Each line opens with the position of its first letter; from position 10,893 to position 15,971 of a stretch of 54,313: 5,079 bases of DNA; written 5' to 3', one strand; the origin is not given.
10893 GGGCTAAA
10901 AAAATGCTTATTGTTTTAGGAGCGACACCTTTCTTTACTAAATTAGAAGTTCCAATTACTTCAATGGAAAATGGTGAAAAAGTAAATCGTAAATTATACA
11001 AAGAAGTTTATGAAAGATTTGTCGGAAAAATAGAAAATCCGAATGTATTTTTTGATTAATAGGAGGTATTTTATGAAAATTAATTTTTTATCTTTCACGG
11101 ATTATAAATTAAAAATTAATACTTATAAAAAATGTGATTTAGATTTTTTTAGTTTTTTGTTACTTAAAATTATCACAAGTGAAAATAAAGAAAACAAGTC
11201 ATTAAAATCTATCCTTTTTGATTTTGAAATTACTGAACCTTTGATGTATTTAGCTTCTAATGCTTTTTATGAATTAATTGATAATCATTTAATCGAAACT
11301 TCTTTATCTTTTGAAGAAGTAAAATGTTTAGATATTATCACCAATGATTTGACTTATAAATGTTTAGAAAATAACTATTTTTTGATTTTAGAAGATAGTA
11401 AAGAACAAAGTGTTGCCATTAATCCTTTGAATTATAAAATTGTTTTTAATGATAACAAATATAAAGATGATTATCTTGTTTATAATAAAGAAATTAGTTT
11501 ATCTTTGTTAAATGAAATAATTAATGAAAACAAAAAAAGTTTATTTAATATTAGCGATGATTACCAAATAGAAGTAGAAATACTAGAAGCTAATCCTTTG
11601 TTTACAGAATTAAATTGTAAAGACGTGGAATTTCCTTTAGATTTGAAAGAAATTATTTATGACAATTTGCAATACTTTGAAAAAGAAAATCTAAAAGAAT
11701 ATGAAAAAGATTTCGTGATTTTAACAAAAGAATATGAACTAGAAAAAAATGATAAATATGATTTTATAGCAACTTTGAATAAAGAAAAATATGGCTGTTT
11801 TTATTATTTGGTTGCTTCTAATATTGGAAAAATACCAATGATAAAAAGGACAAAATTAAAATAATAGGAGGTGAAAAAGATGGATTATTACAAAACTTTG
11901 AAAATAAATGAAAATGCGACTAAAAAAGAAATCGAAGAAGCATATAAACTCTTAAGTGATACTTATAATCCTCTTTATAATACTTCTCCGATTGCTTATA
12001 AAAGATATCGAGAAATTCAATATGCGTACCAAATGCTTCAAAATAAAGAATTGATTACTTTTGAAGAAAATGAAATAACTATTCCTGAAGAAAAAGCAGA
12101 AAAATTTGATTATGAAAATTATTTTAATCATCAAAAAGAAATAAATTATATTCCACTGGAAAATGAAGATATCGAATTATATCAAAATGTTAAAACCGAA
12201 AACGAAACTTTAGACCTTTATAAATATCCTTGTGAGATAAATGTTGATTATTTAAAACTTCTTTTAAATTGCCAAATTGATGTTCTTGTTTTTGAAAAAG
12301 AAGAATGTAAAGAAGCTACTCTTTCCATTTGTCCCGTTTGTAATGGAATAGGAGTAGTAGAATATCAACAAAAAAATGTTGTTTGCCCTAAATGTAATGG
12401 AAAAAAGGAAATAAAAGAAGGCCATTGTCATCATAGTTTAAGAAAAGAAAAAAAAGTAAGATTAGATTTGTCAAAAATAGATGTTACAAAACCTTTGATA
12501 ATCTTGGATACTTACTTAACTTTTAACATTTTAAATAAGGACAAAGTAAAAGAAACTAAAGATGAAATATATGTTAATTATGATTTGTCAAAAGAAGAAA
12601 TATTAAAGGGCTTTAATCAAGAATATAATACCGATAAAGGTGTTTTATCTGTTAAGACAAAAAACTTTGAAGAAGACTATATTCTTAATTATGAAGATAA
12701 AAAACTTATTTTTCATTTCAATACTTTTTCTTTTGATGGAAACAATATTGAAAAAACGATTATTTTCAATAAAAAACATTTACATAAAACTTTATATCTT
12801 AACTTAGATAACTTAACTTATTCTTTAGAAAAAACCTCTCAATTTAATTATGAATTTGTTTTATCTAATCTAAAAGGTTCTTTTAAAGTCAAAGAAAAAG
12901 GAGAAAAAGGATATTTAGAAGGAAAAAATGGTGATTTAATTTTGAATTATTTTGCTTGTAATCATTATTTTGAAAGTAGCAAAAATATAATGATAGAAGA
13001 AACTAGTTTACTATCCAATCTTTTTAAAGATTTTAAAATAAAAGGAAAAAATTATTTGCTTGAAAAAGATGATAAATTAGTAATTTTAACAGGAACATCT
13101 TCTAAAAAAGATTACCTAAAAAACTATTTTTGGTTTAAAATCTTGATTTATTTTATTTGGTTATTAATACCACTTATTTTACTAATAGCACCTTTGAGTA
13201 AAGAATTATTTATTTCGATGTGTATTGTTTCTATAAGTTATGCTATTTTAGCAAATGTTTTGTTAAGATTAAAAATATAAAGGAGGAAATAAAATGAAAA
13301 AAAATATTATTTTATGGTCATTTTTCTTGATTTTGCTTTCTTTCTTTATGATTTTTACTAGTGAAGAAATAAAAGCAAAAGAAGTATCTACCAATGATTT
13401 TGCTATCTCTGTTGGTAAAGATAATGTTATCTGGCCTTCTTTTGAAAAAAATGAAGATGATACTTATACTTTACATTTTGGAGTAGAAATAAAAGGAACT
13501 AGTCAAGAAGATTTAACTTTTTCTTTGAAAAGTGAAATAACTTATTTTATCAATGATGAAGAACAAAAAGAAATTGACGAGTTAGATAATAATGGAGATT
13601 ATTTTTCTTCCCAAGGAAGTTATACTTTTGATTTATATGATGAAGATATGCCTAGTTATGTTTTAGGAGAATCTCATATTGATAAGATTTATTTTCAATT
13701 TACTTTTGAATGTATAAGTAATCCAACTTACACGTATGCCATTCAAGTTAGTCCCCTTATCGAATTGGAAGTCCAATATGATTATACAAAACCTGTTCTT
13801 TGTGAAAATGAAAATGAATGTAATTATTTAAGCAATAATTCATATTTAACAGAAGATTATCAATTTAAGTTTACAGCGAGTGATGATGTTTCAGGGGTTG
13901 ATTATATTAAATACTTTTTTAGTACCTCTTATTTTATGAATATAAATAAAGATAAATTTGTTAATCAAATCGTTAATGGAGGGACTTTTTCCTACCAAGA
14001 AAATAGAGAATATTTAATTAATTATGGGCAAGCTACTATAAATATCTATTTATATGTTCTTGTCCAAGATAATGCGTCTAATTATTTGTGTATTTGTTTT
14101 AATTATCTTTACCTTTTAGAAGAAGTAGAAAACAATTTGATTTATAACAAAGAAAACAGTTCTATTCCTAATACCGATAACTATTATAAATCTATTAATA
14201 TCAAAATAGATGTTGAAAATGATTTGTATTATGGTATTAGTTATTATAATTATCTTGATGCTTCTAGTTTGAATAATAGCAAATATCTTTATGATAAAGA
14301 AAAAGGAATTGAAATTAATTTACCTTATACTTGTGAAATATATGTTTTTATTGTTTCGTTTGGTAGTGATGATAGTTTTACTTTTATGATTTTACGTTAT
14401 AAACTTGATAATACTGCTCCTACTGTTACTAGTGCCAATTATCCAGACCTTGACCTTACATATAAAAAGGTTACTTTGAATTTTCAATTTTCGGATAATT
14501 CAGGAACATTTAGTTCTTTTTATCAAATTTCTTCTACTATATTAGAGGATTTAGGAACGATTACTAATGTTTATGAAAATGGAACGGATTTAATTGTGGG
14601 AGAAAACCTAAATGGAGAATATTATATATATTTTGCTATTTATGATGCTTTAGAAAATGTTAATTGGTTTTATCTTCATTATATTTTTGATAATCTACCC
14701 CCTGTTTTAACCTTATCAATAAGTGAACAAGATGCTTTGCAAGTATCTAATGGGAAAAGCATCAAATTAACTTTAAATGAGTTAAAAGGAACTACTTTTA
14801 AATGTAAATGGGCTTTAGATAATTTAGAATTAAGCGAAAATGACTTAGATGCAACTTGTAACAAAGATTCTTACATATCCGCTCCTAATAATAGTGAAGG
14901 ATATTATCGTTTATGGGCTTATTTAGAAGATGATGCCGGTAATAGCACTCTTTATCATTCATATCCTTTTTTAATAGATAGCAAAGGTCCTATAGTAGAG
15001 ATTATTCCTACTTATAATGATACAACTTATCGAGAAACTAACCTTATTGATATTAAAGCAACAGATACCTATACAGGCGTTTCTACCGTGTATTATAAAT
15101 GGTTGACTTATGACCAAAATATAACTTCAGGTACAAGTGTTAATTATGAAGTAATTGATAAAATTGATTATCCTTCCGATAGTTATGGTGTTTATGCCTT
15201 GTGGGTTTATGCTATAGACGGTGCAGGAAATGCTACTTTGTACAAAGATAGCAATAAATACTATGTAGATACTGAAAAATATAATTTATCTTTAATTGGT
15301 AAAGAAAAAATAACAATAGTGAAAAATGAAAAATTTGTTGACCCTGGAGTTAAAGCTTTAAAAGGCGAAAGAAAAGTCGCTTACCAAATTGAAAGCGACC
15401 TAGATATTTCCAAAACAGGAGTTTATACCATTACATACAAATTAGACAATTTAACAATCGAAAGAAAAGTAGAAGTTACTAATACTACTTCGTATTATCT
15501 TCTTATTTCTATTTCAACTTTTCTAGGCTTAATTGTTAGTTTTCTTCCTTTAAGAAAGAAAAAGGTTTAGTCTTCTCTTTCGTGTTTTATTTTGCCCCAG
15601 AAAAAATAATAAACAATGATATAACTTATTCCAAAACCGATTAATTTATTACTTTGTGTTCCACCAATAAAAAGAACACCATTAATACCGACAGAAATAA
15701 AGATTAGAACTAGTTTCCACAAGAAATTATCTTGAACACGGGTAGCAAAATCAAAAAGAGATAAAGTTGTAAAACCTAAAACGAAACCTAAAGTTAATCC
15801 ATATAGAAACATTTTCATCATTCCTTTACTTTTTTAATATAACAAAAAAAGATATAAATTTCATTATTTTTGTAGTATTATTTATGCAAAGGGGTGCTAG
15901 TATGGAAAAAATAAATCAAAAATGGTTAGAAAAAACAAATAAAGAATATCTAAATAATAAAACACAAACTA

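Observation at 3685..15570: Candidate undescribed helicase-centred system: two crippled DnaJ paralogs, a Upf1-like helicase and a surface protein, divergent from an orphan dual-HEPN RNase and a nucleotidase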

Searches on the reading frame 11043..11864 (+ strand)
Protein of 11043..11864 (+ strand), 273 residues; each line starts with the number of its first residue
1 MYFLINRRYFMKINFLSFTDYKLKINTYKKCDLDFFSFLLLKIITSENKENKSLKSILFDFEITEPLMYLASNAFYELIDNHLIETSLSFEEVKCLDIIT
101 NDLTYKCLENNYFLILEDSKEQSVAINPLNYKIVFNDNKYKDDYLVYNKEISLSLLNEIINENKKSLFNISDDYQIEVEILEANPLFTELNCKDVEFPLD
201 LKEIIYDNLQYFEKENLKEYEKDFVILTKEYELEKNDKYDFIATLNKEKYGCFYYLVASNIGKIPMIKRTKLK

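Call 3: search_protein_families(library=pfam, proteins=[window:11043-11864:+], max_evalue=0.01)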
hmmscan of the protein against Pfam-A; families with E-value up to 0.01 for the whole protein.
window:11043-11864:+ (273 aa): 0 families

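Call 4: search_protein_families(library=padloc, proteins=[window:11043-11864:+], max_evalue=0.01)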
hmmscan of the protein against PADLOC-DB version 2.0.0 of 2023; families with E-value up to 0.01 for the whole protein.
window:11043-11864:+ (273 aa): 0 families

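Call 5: search_protein_families(library=ncbifam, proteins=[window:11043-11864:+], max_evalue=0.01)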
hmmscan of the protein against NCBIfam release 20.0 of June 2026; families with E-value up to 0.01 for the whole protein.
window:11043-11864:+ (273 aa): 0 families

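Call 38: find_homologous_proteins(query=window:11073-11864:+, max_evalue=0.001)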
Query window:11073-11864:+ (263 aa): 6 proteins with E <= 0.001 among 1186 candidates.
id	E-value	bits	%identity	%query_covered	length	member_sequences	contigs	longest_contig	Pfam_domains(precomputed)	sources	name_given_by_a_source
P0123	1.9e-160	550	100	100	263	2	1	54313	-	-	-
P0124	2.9e-119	415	76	100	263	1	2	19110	-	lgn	-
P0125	3.2e-118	412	75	100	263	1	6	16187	-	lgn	-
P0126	2.6e-87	311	60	100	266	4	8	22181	-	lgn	-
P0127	4.6e-86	307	60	100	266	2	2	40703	-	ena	-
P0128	5.7e-64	234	50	100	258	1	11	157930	-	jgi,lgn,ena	-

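Call 55: predict_structure(alignment_id=A4)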
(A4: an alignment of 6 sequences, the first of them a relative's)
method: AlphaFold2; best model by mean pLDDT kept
length: 263 residues; sequences in the alignment: 6
mean_pLDDT: 66.5   pTM: 0.57
mean pLDDT of the five models: 66.5, 65.1, 64.4, 63.4, 59.5
residues with pLDDT >= 90: 84; 70-90: 53; 50-70: 18; < 50: 108
segments of 3 or more residues with pLDDT < 50: 1-7, 126-138, 176-263
pLDDT, mean of each block of 10 residues (from residue 1): 46 87 93 89 92 91 95 93 93 91 92 71 57 44 80 84 86 50 44 46 38 27 30 32 41 43 36
secondary structure, 60 per line:
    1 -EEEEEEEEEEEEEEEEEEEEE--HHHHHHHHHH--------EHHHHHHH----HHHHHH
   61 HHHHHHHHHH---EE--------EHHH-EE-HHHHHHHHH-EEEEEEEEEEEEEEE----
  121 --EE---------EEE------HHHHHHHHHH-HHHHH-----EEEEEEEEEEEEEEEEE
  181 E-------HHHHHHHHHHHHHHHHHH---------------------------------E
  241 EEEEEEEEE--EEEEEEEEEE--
elements in order: E2-22 H25-34 H44-50 H55-70 H92-100 E102-116 E134-136 H143-152 H154-158 E164-181 H189-206 E240-249 E252-261

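Call 59: fold_search(model_id=the predicted structure, library=pdb)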
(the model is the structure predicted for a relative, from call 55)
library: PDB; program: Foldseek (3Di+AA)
matches with E <= 10: 90; with E <= 0.001: 0
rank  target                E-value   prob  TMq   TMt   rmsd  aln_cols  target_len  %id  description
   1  3pfi_A                1.6e-01  0.96  0.22  0.19   3.4        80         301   20  2.7 Angstrom resolution crystal structure of a probable holliday junction DNA helicase (ruvB) from Campylobacter jejun (released 2010-11-10)
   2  8eyy_A                6.2e-01  0.01  0.06  0.03  36.0       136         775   10  Cryo-EM structure of 4 insulins bound full-length mouse IR mutant with physically decoupled alpha CTs (C684S/C685S/C68 (released 2022-11-09)
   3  8eyx_B                7.8e-01  0.01  0.06  0.03  35.6       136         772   10  Cryo-EM structure of 4 insulins bound full-length mouse IR mutant with physically decoupled alpha CTs (C684S/C685S/C68 (released 2022-11-09)
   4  7umk_C                9.9e-01  0.02  0.10  0.13  21.6       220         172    8  Structure of vesicular stomatitis virus (helical reconstruction, 4.1 A resolution) (released 2022-04-20)
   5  8h0v_u                2.3e+00  0.44  0.20  0.62   3.5        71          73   15  RNA polymerase II transcribing a chromatosome (type I) (released 2022-12-07)
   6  9iad_A                2.3e+00  0.01  0.09  0.05  19.4       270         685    9  Chroococcidiopsis thermalis Argonaute (CtAgo) bound to the 3' end of a guide DNA (released 2025-04-23)
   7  8hdk_C                2.5e+00  0.03  0.13  0.07  17.7       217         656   10  Structure of the Rat GluN1-GluN2C NMDA receptor in complex with glycine and glutamate (minor class in symmetry) (released 2023-03-29)
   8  8eyx_A                2.8e+00  0.01  0.07  0.03  23.9       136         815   10  Cryo-EM structure of 4 insulins bound full-length mouse IR mutant with physically decoupled alpha CTs (C684S/C685S/C68 (released 2022-11-09)
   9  7uws_M                3.1e+00  0.01  0.11  0.13  22.4       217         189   10  Atomic model of the partial VSV nucleocapsid (released 2022-09-28)
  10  8eyy_B                3.5e+00  0.00  0.06  0.03  28.2       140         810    8  Cryo-EM structure of 4 insulins bound full-length mouse IR mutant with physically decoupled alpha CTs (C684S/C685S/C68 (released 2022-11-09)
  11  7sl3_A                3.5e+00  0.00  0.06  0.02  35.7       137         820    9  Full-length insulin receptor bound with site 2 binding deficient mutant insulin (A-L13R) -- symmetric conformation (released 2022-03-30)
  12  8tfc_A                3.9e+00  0.02  0.12  0.09  14.1       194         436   13  Cryo-EM structure of Methanosarcina mazie glutamine synthetase captured as partial oligomer (released 2023-11-15)
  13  5x80_B                4.1e+00  0.28  0.22  0.40   5.5        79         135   14  CRYSTAL STRUCTURE OF MYCOBACTERIUM TUBERCULOSIS MARR FAMILY PROTEIN RV2887 COMPLEX WITH SALICYLIC ACID (released 2017-08-09)
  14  9gib_B                4.6e+00  0.02  0.13  0.12  17.9       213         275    8  NMDA bound to compound 380 (released 2024-11-27)
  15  4rer_B                4.6e+00  0.01  0.09  0.13  23.7       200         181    8  Crystal structure of the phosphorylated human alpha1 beta2 gamma1 holo-AMPK complex bound to AMP and cyclodextrin (released 2014-12-10)
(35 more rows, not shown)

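Call 72: search_solved_structures(query=A3, max_evalue=10, show_alignments=1)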
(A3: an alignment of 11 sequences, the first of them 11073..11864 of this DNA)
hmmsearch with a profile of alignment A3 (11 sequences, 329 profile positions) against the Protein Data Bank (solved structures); distinct sequences matched with E-value up to 10: 6.
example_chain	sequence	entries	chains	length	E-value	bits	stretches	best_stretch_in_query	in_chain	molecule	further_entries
7edd_A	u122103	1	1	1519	3.9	10.2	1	237-294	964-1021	C5a peptidase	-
5xxz_A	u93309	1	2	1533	4.3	10.1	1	237-294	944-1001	Chemokine protease C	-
5xya_A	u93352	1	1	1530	4.3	10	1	237-294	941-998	Chemokine protease C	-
5xyr_A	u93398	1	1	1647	4.7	9.9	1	237-294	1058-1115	Chemokine protease C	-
6vjb_A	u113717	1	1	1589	5.5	9.7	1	237-294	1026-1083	Putative cell envelope proteinase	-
31mr_B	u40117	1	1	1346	5.7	9.7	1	237-291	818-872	Cell envelope proteinase A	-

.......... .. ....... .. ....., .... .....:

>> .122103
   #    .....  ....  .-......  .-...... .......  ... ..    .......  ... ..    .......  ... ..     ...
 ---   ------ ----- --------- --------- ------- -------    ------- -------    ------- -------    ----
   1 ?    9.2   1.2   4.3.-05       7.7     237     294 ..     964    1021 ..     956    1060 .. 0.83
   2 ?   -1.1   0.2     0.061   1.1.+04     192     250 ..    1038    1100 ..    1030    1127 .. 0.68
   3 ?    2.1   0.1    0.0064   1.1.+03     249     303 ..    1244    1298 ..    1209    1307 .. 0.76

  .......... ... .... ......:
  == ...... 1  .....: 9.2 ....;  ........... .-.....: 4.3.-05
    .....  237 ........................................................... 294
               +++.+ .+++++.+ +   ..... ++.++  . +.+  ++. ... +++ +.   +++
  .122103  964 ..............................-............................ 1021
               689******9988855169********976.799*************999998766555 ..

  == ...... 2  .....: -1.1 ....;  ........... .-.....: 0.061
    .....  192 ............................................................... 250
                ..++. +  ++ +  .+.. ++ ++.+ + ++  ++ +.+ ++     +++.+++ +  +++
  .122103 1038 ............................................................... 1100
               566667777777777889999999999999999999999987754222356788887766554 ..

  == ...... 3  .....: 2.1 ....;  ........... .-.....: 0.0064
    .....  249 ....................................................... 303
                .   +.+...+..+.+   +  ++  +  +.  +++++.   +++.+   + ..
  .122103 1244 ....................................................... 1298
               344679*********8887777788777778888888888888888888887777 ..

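Call 91: search_protein_families(library=phrogs, proteins=[window:11073-11864:+], max_evalue=0.001)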
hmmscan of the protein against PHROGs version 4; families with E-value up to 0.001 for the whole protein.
window:11073-11864:+ (263 aa): 0 families

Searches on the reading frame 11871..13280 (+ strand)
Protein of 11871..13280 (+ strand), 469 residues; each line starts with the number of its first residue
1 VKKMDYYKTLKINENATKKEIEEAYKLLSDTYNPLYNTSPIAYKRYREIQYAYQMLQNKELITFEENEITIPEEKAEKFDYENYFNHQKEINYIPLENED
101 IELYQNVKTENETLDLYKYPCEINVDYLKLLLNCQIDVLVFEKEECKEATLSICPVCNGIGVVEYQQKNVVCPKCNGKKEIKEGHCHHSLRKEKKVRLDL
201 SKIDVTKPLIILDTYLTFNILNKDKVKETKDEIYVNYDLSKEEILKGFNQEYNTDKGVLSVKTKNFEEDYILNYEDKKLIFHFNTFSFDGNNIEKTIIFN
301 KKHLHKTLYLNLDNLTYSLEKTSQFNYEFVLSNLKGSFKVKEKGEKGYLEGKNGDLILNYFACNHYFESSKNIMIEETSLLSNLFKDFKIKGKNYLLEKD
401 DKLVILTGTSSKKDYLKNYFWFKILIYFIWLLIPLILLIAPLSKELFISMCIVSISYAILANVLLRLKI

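Call 3: search_protein_families(library=pfam, proteins=[window:11871-13280:+], max_evalue=0.01)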
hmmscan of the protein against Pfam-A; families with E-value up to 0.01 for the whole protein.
window:11871-13280:+ (469 aa): 2 families
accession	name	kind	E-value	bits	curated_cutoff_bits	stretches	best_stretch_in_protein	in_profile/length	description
PF00226.36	DnaJ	-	4e-10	40.1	27.8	1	5-60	1-57/63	DnaJ domain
PF15777.11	Anti-TRAP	-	0.0084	16.5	32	0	154-181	13-42/59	Tryptophan RNA-binding attenuator protein inhibitory protein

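Call 4: search_protein_families(library=padloc, proteins=[window:11871-13280:+], max_evalue=0.01)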
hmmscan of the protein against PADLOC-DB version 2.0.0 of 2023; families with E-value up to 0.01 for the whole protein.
window:11871-13280:+ (469 aa): 0 families

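Call 5: search_protein_families(library=ncbifam, proteins=[window:11871-13280:+], max_evalue=0.01)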
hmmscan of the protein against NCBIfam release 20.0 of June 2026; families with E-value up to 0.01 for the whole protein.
window:11871-13280:+ (469 aa): 11 families
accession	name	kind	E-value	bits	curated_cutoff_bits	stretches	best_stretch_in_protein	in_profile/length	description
TIGR02349.1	DnaJ_bact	equivalog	4.6e-13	49.3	377.2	1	5-190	1-207/354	molecular chaperone DnaJ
NF008035.0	PRK10767.1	subfamily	7.8e-10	38.3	338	1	1-60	1-61/374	molecular chaperone DnaJ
NF010892.0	PRK14299.1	equivalog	1.3e-09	37.7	392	1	2-60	2-60/291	chaperone protein DnaJ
NF010871.0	PRK14278.1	equivalog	1e-08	34.5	502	1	4-59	3-58/378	molecular chaperone DnaJ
NF010885.0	PRK14292.1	equivalog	1.9e-07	30.4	585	1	4-60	2-58/371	chaperone protein DnaJ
NF037946.1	terminal_TopJ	equivalog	3.5e-06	25.8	300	1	2-60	3-61/810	terminal organelle assembly protein TopJ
TIGR03835.1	termin_org_DnaJ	equivalog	4.2e-06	25.4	512.25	1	3-59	1-57/871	terminal organelle assembly protein TopJ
NF010874.0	PRK14281.1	equivalog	3.8e-05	23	619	1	3-60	2-60/397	chaperone protein DnaJ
NF010872.0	PRK14279.1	equivalog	5.2e-05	22.5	556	1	4-59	9-65/394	molecular chaperone DnaJ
NF007618.0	PRK10266.1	equivalog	0.0012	18.3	403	1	2-60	2-60/306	curved DNA-binding protein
NF010894.0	PRK14301.1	equivalog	0.0021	17.1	548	1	1-60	1-61/373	chaperone protein DnaJ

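Call 91: search_protein_families(library=phrogs, proteins=[window:11880-13280:+], max_evalue=0.001)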
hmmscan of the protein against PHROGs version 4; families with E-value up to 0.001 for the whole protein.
window:11880-13280:+ (466 aa): 1 family
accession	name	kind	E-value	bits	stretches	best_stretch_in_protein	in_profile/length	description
phrog_14336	-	unknown function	2.8e-09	37.8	1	1-56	4-59/363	-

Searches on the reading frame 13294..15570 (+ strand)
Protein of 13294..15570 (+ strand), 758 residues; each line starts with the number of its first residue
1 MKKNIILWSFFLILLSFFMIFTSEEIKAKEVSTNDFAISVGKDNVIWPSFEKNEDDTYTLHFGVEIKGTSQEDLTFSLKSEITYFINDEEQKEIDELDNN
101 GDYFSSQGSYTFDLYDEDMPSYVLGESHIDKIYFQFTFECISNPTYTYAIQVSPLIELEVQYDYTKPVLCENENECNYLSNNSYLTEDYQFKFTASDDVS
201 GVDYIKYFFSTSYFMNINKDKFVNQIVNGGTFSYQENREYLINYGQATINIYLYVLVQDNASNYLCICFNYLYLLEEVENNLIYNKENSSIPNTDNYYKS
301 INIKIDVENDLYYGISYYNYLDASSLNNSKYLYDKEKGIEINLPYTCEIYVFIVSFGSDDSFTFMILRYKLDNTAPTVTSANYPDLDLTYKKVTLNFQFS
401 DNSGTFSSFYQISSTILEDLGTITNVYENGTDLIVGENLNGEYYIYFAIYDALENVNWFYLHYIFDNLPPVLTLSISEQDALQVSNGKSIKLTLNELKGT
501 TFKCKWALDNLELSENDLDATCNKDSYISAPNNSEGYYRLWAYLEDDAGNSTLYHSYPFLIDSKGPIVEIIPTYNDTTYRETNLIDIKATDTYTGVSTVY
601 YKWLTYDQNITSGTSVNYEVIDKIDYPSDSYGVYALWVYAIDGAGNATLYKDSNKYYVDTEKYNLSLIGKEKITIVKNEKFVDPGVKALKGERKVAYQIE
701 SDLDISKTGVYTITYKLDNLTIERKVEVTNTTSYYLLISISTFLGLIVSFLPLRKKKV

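Call 3: search_protein_families(library=pfam, proteins=[window:13294-15570:+], max_evalue=0.01)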
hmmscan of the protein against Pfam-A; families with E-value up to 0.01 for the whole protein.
window:13294-15570:+ (758 aa): 3 families
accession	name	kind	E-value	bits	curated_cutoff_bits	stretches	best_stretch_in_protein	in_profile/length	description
PF16403.11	Bact_surface_Ig-like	-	5.3e-09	36.4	27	1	666-726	2-69/71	Bacterial surface protein, Ig-like domain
PF12245.14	Big_3_2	-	0.00027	21.6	23.3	0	530-563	89-122/122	Bacterial Ig-like domain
PF15418.12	DUF4625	-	0.0071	17.1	27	0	586-650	55-124/131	Domain of unknown function (DUF4625)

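Call 4: search_protein_families(library=padloc, proteins=[window:13294-15570:+], max_evalue=0.01)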
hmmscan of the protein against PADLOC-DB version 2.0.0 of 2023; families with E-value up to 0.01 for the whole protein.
window:13294-15570:+ (758 aa): 0 families

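Call 5: search_protein_families(library=ncbifam, proteins=[window:13294-15570:+], max_evalue=0.01)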
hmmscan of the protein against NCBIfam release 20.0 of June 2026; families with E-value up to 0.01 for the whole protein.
window:13294-15570:+ (758 aa): 2 families
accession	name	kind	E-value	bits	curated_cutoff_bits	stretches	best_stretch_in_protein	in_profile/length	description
NF047446.1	barrel_OmpL47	domain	3.9e-06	27.2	40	0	584-648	6-59/68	OmpL47-type beta-barrel domain-containing protein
NF047441.1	Lepto_OmpL47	equivalog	0.0049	16.5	250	0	178-211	64-97/336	multi-beta-barrel domain surface protein OmpL47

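Call 91: search_protein_families(library=phrogs, proteins=[window:13294-15570:+], max_evalue=0.001)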
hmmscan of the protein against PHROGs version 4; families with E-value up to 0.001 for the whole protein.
window:13294-15570:+ (758 aa): 1 family
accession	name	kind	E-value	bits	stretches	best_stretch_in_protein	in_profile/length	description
phrog_11157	-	unknown function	0.00038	18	1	525-670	2228-2379/3825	-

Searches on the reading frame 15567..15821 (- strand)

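Call 91: search_protein_families(library=phrogs, proteins=[window:15567-15821:-], max_evalue=0.001)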
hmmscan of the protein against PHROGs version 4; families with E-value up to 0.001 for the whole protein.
window:15567-15821:- (84 aa): 0 families

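Call 102: search_protein_families(library=pfam, proteins=[window:15567-15821:-], max_evalue=0.05)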
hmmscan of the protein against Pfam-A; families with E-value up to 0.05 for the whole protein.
window:15567-15821:- (84 aa): 1 family
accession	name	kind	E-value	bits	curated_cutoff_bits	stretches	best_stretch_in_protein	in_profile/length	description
PF23858.1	DUF7220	-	0.039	14.8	28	0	7-44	17-54/70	Family of unknown function (DUF7220)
